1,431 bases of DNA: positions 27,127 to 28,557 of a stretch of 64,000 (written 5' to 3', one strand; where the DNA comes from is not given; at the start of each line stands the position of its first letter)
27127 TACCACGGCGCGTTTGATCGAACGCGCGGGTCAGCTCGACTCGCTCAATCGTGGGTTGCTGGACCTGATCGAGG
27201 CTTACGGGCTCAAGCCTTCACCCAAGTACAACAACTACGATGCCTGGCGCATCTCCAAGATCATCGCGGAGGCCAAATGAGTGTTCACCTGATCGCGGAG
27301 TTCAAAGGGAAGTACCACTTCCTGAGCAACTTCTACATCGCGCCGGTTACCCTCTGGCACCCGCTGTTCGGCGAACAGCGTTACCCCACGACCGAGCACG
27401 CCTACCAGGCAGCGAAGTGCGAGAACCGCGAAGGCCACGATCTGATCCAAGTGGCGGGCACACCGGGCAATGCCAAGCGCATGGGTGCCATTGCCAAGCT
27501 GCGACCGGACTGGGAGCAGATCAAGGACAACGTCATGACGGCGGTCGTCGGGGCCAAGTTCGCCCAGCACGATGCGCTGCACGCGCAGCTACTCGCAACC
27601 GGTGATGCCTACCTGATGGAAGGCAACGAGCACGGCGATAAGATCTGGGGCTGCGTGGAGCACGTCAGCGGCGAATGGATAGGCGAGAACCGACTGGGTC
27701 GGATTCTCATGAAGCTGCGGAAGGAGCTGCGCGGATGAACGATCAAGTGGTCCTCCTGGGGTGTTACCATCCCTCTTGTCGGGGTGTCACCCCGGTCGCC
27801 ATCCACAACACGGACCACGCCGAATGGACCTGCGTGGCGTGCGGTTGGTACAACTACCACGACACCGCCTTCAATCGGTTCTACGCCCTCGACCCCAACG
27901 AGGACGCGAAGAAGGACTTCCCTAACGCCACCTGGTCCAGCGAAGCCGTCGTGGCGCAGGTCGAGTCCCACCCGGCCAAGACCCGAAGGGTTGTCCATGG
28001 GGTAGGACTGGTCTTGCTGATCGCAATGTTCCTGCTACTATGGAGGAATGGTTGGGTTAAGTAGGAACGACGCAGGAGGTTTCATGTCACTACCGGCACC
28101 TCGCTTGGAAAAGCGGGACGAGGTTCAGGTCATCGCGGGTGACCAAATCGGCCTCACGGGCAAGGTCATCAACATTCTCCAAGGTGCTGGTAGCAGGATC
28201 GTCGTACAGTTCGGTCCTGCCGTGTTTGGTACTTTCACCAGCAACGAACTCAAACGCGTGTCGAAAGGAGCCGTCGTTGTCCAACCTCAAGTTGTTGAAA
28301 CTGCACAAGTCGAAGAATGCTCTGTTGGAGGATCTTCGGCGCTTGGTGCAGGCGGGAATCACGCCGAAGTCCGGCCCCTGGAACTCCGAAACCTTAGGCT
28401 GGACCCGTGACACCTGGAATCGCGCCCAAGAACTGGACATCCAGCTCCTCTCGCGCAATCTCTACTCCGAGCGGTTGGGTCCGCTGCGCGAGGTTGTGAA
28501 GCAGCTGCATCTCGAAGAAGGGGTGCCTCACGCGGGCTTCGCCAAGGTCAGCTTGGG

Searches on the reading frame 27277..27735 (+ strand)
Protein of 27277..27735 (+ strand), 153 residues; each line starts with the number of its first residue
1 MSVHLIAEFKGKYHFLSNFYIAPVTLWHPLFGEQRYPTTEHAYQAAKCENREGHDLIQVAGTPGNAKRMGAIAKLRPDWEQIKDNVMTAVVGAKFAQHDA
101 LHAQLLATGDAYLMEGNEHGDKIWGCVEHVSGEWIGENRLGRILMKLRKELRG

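Call 18: search_protein_families(library=pfam, proteins=[window:27277-27735:+], max_evalue=0.01)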
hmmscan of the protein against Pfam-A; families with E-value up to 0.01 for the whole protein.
window:27277-27735:+ (153 aa): 1 family
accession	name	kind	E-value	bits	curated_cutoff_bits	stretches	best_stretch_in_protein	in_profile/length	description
PF08719.17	NADAR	-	1.6e-29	103.7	35.1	1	12-152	9-163/163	NADAR domain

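Call 19: search_protein_families(library=phrogs, proteins=[window:27277-27735:+], max_evalue=0.001)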
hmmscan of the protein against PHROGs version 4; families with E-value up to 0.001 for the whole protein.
window:27277-27735:+ (153 aa): 1 family
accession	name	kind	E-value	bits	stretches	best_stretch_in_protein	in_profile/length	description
phrog_1017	-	unknown function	7.9e-40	137.6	1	6-152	8-153/170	-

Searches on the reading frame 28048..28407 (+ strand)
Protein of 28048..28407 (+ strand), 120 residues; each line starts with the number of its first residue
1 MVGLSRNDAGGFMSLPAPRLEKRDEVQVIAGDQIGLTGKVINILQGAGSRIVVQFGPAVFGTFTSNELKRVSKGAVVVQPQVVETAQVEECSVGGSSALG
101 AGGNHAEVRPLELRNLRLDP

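Call 18: search_protein_families(library=pfam, proteins=[window:28048-28407:+], max_evalue=0.01)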
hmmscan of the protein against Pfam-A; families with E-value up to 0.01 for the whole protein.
window:28048-28407:+ (120 aa): 4 families
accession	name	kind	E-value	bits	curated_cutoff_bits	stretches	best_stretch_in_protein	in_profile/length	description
PF23284.2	KOW2_Spt5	-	3e-05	24.2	28.9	1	22-44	1-23/50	Transcription elongation factor SPT5, second KOW domain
PF23287.1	KOW7_SPT5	-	0.0051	17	27.1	0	21-43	4-26/52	Transcription elongation factor SPT5, seventh KOW domain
PF22243.2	DUF5018-rel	-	0.0071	16.9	28.1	1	56-106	47-95/115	DUF5018-related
PF00467.35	KOW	-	0.0088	16.3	22.3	0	24-46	3-25/32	KOW motif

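Call 19: search_protein_families(library=phrogs, proteins=[window:28048-28407:+], max_evalue=0.001)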
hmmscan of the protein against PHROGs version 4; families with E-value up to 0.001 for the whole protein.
window:28048-28407:+ (120 aa): 0 families
